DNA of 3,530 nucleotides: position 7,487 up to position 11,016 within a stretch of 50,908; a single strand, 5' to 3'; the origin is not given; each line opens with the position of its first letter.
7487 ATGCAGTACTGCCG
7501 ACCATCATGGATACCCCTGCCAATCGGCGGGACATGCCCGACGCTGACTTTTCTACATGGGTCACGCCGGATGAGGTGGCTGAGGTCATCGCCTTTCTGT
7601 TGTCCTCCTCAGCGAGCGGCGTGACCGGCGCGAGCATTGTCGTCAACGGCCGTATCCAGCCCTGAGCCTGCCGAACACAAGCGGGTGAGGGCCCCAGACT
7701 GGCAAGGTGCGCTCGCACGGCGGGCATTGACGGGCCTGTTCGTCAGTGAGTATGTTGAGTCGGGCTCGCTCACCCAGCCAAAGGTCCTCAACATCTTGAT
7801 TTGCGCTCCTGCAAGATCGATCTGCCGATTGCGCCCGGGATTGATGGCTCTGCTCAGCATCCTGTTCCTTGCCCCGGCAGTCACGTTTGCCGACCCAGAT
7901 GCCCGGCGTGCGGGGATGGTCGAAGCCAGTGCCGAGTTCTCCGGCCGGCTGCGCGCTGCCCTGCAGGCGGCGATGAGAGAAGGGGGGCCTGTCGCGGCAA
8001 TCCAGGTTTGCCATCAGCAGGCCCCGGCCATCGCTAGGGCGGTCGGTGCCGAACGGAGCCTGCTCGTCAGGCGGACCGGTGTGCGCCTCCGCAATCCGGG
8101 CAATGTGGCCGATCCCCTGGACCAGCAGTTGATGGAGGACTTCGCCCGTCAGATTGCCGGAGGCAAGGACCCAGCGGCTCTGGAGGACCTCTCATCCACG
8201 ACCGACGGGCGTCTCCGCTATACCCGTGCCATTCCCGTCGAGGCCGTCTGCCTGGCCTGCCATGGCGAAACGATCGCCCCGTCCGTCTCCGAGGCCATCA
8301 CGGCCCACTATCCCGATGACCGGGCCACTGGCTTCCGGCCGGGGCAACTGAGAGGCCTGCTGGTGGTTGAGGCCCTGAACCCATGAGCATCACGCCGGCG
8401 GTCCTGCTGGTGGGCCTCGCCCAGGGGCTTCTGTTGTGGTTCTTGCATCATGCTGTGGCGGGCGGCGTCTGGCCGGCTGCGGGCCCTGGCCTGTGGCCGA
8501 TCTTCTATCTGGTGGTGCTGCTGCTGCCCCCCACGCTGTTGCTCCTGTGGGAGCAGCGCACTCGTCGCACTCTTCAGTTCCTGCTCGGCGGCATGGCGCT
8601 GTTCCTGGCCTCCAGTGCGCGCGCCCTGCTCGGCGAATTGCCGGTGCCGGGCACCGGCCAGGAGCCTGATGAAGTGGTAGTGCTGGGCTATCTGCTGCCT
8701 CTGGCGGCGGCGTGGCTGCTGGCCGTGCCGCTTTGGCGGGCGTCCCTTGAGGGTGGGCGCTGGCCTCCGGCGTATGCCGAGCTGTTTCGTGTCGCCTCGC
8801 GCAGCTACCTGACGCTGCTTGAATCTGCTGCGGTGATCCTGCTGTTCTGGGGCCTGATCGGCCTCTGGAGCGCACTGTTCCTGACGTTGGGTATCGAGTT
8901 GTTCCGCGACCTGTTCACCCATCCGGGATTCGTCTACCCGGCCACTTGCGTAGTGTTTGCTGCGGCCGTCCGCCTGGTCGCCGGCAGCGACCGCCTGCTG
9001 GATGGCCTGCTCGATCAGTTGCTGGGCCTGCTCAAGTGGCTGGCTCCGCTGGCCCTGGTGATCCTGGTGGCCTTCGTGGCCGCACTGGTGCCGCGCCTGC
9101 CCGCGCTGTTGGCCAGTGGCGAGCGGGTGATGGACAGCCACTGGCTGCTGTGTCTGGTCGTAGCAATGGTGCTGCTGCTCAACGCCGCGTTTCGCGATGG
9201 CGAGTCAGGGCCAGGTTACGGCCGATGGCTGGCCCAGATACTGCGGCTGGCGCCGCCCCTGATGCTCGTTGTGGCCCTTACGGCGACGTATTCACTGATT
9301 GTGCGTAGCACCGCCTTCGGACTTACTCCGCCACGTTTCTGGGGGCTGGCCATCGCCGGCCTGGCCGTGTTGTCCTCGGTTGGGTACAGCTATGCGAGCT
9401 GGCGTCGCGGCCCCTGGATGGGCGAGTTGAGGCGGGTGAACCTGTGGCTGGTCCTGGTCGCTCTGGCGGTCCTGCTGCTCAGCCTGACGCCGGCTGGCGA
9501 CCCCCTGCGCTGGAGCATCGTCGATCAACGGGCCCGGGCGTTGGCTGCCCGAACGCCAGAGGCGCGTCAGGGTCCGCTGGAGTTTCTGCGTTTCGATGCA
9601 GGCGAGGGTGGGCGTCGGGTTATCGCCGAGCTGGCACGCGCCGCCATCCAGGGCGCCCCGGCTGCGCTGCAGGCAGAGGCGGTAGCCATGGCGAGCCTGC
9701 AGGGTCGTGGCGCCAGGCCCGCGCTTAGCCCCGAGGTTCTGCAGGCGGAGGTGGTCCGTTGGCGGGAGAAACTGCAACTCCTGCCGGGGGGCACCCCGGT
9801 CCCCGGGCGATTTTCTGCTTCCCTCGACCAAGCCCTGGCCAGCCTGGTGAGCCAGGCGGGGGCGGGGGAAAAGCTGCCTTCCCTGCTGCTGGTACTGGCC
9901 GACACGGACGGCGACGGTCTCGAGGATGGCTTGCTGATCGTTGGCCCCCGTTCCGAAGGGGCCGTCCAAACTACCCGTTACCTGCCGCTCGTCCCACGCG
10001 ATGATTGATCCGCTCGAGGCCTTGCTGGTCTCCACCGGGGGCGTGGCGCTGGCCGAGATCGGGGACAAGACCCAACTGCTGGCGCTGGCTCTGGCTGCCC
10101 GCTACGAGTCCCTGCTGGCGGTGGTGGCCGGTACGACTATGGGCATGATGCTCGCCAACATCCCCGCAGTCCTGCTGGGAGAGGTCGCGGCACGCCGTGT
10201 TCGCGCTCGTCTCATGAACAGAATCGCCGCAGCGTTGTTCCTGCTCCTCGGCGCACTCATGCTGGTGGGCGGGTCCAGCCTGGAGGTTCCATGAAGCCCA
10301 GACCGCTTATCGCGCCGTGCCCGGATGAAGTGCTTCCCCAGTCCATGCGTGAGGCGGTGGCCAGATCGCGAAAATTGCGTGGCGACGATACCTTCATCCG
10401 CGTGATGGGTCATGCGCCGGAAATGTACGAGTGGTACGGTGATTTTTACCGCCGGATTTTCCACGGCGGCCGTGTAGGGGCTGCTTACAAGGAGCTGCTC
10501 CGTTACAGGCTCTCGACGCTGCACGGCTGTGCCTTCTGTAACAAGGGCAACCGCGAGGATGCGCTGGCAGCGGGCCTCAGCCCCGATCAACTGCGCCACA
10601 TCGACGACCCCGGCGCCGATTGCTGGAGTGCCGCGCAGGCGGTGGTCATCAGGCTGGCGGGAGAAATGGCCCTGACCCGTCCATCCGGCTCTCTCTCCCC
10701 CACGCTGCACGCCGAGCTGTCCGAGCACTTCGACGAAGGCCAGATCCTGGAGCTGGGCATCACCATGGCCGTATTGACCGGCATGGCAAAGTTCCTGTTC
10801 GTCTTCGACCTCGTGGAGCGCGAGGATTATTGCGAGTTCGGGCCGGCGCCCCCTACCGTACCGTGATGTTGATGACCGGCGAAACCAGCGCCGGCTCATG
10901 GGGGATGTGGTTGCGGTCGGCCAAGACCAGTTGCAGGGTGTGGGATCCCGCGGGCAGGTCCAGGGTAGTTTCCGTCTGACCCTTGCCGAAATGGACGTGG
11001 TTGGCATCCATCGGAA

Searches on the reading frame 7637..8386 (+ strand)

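Call 63: search_protein_families(library=pfam, proteins=[window:7637-8386:+], max_evalue=0.00001)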
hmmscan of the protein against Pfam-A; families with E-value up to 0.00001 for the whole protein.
window:7637-8386:+ (249 aa): 1 family
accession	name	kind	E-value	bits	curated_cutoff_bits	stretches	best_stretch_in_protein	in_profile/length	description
PF11845.13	Tll0287-like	-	7.3e-18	65.8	24.1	1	111-244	28-141/144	Tll0287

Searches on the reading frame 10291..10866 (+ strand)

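Call 63: search_protein_families(library=pfam, proteins=[window:10291-10866:+], max_evalue=0.00001)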
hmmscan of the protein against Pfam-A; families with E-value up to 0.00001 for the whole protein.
window:10291-10866:+ (191 aa): 1 family
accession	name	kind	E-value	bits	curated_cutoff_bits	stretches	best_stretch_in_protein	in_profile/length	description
PF02627.25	CMD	-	1.3e-08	35.1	23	1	43-104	1-62/84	Carboxymuconolactone decarboxylase family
